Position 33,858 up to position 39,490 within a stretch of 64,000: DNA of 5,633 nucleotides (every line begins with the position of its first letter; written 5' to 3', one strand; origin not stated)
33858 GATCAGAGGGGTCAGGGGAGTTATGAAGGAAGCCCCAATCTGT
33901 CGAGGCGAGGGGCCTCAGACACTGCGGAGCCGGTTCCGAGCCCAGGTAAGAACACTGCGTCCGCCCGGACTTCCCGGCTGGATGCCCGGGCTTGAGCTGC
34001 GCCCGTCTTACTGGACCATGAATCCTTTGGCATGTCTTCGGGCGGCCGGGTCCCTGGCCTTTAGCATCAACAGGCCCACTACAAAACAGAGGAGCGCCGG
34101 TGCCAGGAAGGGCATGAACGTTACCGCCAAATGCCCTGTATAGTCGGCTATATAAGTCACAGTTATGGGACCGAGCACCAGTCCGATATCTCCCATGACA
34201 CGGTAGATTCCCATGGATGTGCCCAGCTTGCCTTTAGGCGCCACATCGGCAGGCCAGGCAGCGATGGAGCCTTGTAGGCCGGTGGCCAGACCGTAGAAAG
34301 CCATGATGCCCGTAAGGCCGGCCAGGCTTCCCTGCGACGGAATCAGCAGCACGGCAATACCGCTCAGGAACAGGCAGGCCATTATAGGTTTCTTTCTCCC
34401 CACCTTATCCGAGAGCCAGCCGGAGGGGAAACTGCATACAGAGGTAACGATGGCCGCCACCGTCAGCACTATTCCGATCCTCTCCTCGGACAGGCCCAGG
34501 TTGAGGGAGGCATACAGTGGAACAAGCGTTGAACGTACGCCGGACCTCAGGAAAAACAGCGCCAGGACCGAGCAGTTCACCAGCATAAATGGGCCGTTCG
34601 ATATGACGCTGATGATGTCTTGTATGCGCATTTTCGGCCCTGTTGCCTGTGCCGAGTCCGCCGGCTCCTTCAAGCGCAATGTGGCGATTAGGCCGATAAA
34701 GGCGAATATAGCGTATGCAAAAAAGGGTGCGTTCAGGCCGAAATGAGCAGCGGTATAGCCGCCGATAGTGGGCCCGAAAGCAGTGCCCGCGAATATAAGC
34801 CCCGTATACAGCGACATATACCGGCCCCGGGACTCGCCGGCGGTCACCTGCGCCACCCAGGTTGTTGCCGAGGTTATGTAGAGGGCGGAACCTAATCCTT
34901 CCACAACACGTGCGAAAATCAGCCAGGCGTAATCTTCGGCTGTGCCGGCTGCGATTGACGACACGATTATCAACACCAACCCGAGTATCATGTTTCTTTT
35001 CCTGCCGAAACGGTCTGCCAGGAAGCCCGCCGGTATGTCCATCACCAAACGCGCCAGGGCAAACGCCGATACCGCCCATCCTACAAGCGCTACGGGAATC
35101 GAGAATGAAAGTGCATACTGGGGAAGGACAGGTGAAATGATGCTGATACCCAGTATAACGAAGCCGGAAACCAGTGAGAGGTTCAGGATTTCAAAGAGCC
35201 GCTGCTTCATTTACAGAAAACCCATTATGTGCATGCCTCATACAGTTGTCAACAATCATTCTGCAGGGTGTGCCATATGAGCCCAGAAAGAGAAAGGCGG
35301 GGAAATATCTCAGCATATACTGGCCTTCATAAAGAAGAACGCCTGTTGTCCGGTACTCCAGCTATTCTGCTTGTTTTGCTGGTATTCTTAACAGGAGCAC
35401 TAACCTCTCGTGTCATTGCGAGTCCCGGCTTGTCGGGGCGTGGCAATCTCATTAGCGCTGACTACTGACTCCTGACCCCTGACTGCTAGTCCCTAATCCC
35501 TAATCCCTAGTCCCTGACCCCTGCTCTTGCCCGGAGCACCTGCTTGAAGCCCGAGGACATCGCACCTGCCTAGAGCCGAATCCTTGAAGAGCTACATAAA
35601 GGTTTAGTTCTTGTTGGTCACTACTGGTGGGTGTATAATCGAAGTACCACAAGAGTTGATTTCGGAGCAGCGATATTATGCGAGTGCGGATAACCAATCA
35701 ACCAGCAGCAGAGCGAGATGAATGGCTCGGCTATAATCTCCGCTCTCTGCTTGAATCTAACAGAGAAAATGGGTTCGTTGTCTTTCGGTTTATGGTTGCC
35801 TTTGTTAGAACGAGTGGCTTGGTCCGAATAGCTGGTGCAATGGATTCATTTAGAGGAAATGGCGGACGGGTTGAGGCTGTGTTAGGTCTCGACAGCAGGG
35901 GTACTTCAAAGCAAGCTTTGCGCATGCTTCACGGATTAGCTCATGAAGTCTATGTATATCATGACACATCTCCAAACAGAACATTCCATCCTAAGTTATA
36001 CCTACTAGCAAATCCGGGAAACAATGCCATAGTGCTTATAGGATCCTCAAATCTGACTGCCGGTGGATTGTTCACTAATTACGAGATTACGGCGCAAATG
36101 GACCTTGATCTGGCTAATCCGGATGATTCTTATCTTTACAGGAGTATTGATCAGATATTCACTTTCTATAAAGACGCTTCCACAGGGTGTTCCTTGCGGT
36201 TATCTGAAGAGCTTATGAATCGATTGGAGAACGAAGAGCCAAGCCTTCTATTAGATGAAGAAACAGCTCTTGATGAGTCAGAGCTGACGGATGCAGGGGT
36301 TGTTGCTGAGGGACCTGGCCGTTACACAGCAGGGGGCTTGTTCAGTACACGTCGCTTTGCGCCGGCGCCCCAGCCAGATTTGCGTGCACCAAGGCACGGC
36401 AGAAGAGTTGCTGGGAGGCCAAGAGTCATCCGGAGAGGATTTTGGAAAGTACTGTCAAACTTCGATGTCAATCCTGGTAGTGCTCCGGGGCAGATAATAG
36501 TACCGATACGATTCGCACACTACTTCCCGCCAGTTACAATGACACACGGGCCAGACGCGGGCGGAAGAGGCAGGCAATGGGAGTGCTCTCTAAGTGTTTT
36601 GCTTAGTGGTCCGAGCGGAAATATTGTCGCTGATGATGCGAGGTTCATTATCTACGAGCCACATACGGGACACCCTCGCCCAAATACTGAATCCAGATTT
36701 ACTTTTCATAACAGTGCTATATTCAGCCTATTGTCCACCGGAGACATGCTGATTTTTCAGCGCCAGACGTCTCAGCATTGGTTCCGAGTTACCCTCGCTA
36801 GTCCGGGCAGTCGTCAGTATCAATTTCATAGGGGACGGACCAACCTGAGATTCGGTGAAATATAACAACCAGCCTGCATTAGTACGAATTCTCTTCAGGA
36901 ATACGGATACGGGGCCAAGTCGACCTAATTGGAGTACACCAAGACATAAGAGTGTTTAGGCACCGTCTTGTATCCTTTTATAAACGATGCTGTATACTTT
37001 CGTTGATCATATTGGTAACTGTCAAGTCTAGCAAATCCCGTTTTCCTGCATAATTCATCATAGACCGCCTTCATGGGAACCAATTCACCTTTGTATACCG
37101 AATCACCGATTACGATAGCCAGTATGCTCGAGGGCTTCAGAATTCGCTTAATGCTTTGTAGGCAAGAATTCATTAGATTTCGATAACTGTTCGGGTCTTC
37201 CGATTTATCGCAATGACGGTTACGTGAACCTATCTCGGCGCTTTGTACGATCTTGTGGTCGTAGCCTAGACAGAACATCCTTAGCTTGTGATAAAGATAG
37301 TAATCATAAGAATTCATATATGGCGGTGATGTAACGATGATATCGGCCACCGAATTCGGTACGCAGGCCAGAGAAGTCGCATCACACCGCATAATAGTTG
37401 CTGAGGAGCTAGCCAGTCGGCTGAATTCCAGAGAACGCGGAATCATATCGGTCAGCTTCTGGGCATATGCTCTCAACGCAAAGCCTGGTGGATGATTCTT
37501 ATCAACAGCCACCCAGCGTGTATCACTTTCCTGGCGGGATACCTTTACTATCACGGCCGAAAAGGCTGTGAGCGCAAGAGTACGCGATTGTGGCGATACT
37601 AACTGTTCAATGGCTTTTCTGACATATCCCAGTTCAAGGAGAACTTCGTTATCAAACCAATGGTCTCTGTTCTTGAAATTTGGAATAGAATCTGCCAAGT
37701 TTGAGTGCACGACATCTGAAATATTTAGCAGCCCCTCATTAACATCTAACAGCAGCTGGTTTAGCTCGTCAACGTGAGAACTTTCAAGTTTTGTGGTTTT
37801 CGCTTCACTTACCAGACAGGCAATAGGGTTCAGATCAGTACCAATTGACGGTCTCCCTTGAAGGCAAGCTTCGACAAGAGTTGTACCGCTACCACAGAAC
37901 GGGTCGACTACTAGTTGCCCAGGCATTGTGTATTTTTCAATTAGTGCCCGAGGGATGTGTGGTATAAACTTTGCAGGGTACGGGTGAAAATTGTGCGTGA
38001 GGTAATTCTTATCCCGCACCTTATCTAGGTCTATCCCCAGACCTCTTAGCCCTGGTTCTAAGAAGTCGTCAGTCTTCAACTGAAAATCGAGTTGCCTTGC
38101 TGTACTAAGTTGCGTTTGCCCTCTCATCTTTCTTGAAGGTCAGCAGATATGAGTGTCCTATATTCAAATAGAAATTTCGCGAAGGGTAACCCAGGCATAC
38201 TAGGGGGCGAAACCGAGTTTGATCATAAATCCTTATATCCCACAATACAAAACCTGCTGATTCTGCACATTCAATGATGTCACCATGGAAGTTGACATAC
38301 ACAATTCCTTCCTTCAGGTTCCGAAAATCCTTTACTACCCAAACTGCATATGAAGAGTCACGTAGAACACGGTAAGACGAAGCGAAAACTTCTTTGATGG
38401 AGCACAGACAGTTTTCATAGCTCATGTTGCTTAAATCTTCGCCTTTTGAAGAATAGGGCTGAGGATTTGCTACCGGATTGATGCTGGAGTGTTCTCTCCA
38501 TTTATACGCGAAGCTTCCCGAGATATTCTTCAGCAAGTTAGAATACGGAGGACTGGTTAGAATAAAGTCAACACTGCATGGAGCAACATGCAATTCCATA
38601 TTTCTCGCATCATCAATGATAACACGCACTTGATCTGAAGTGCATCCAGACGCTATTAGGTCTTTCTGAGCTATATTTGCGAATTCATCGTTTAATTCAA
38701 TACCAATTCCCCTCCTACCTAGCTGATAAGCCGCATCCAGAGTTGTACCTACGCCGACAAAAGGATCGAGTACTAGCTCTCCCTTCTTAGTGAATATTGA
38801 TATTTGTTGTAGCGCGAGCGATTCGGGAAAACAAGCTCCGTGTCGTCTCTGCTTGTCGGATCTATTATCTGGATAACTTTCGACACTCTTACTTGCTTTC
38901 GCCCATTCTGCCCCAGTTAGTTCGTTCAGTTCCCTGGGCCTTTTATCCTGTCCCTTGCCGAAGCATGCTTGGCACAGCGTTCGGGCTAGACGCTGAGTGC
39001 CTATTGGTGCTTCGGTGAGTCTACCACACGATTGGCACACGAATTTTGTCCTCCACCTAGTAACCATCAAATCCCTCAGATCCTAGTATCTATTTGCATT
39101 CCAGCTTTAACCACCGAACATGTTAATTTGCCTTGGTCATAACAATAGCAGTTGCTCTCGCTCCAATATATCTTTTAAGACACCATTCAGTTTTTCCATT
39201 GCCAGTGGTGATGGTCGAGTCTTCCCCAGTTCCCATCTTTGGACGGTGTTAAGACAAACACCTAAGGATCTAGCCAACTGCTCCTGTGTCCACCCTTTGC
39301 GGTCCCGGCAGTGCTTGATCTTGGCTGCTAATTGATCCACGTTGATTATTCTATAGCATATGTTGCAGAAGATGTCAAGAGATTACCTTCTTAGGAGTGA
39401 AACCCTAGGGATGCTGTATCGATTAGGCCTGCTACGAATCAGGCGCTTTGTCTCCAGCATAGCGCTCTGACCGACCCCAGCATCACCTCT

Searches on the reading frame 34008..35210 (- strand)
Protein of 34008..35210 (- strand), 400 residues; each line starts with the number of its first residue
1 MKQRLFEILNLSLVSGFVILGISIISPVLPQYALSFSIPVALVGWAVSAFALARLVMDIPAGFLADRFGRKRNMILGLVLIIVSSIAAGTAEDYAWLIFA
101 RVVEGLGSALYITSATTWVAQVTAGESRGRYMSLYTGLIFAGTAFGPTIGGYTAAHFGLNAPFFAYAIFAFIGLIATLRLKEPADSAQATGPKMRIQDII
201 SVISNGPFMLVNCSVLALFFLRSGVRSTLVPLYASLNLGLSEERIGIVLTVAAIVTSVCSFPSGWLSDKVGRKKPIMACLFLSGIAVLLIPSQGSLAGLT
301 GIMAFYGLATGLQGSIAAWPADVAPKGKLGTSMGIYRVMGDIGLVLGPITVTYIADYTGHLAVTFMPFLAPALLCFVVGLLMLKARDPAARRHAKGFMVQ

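Call 8: search_protein_families(library=pfam, proteins=[window:34008-35210:-])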
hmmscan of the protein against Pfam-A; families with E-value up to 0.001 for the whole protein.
window:34008-35210:- (400 aa): 6 families
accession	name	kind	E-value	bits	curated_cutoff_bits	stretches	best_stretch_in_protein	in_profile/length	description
PF07690.21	MFS_1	-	5.7e-61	206.8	33.4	2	11-220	1-212/347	Major Facilitator Superfamily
PF00083.30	Sugar_tr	-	6.7e-19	68.5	22.3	2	41-180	46-191/452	Sugar (and other) transporter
PF12832.13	MFS_1_like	-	4e-13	49.6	25.2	2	38-162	244-370/373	MFS_1 like family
PF01306.25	LacY_symp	-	0.00021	20.7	24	0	206-289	7-87/413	LacY proton/sugar symporter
PF05977.19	MFS_3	-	0.00034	19.6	27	0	40-385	47-393/524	Transmembrane secretion effector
PF05631.20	MFS_5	-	0.00035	20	25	1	61-170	89-205/356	Sugar-tranasporters, 12 TM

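Call 40: find_encoding_contigs(protein=window:34008-35210:-, flank=10000, max_places=10)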
Protein window:34008-35210:- (400 aa): 3 contigs read that carry it; 3 places shown.
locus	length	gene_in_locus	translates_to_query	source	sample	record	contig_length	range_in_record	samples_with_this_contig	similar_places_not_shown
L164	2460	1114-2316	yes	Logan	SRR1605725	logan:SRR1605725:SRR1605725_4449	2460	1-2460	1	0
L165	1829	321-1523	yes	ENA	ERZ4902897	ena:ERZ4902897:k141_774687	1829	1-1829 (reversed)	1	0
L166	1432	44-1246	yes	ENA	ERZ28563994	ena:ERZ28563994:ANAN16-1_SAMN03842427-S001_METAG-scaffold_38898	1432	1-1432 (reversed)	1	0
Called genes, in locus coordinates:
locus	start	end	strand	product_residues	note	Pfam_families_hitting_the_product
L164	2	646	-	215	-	?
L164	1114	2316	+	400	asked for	PF00083:Sugar_tr, PF07690:MFS_1, PF12832:MFS_1_like (weak), PF00083:Sugar_tr, PF07690:MFS_1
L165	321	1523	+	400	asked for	PF00083:Sugar_tr, PF07690:MFS_1, PF12832:MFS_1_like (weak), PF00083:Sugar_tr, PF07690:MFS_1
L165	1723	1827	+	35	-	?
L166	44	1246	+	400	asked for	PF00083:Sugar_tr, PF07690:MFS_1, PF12832:MFS_1_like (weak), PF00083:Sugar_tr, PF07690:MFS_1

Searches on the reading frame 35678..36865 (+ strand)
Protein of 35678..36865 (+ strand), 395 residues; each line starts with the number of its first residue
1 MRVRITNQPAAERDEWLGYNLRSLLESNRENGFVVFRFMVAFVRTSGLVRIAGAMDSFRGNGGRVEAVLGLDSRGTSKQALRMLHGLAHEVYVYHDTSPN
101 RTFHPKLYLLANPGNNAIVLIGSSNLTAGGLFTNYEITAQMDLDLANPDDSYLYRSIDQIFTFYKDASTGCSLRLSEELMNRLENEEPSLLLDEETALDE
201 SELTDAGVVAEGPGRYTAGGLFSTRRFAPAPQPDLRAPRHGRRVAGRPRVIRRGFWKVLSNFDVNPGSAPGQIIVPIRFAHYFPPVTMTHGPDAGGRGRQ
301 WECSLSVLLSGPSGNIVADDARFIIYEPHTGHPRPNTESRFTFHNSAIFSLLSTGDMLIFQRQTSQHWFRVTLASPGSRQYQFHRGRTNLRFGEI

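Call 26: search_protein_families(library=pfam, proteins=[window:35678-36865:+])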
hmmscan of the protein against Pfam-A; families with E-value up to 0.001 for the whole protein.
window:35678-36865:+ (395 aa): 1 family
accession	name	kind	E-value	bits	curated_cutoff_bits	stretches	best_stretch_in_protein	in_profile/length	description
PF13091.12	PLDc_2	-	1.4e-06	28.6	27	1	51-140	25-114/132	PLD-like domain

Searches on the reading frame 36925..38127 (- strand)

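Call 26: search_protein_families(library=pfam, proteins=[window:36925-38127:-])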
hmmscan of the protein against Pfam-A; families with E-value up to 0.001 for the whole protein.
window:36925-38127:- (400 aa): 2 families
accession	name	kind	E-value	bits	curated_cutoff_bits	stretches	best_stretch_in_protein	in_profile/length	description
PF01555.25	N6_N4_Mtase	-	3.1e-22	80.1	26.7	2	35-104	147-216/221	DNA methylase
PF01170.24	UPF0020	-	3.2e-10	40.5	22.3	1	68-101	27-60/197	RMKL-like, methyltransferase domain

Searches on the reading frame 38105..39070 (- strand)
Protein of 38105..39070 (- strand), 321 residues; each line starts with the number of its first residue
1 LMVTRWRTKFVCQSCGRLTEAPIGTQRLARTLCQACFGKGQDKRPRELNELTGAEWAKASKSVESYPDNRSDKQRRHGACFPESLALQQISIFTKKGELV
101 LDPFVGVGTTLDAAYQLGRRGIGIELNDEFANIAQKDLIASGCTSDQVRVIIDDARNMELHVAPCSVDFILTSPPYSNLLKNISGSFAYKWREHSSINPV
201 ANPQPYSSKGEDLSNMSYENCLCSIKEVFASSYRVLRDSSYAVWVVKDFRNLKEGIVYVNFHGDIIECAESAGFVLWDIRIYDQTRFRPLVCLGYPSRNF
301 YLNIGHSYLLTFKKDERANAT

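Call 26: search_protein_families(library=pfam, proteins=[window:38105-39070:-])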
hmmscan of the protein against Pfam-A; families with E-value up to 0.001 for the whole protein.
window:38105-39070:- (321 aa): 1 family
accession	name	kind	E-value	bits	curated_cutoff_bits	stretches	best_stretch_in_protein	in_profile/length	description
PF01555.25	N6_N4_Mtase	-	5.5e-28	98.9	26.7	2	63-136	148-221/221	DNA methylase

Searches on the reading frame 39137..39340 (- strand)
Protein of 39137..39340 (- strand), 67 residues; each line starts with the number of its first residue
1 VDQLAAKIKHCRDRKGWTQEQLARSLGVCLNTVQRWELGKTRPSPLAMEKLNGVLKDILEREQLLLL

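Call 47: search_protein_families(library=pfam, proteins=[window:39137-39340:-], max_evalue=0.01)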
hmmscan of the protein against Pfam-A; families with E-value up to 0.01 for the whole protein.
window:39137-39340:- (67 aa): 6 families
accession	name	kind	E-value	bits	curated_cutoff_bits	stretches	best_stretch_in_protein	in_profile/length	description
PF01381.28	HTH_3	-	3.2e-11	43.5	23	1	8-55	1-48/55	Helix-turn-helix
PF13560.12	HTH_31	-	4.1e-10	40.2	27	1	3-51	1-50/64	Helix-turn-helix domain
PF13384.12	HTH_23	-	1.7e-05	24.9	24.6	1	8-36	11-37/50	Homeodomain-like domain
PF12844.13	HTH_19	-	0.00041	20.6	30.2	1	7-50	3-46/64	Helix-turn-helix domain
PF15731.11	MqsA_antitoxin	-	0.0014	19.2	30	1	5-54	71-119/131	Antitoxin component of bacterial toxin-antitoxin system, MqsA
PF13551.12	HTH_29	-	0.0081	16.7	28.1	0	15-36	10-32/64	Winged helix-turn helix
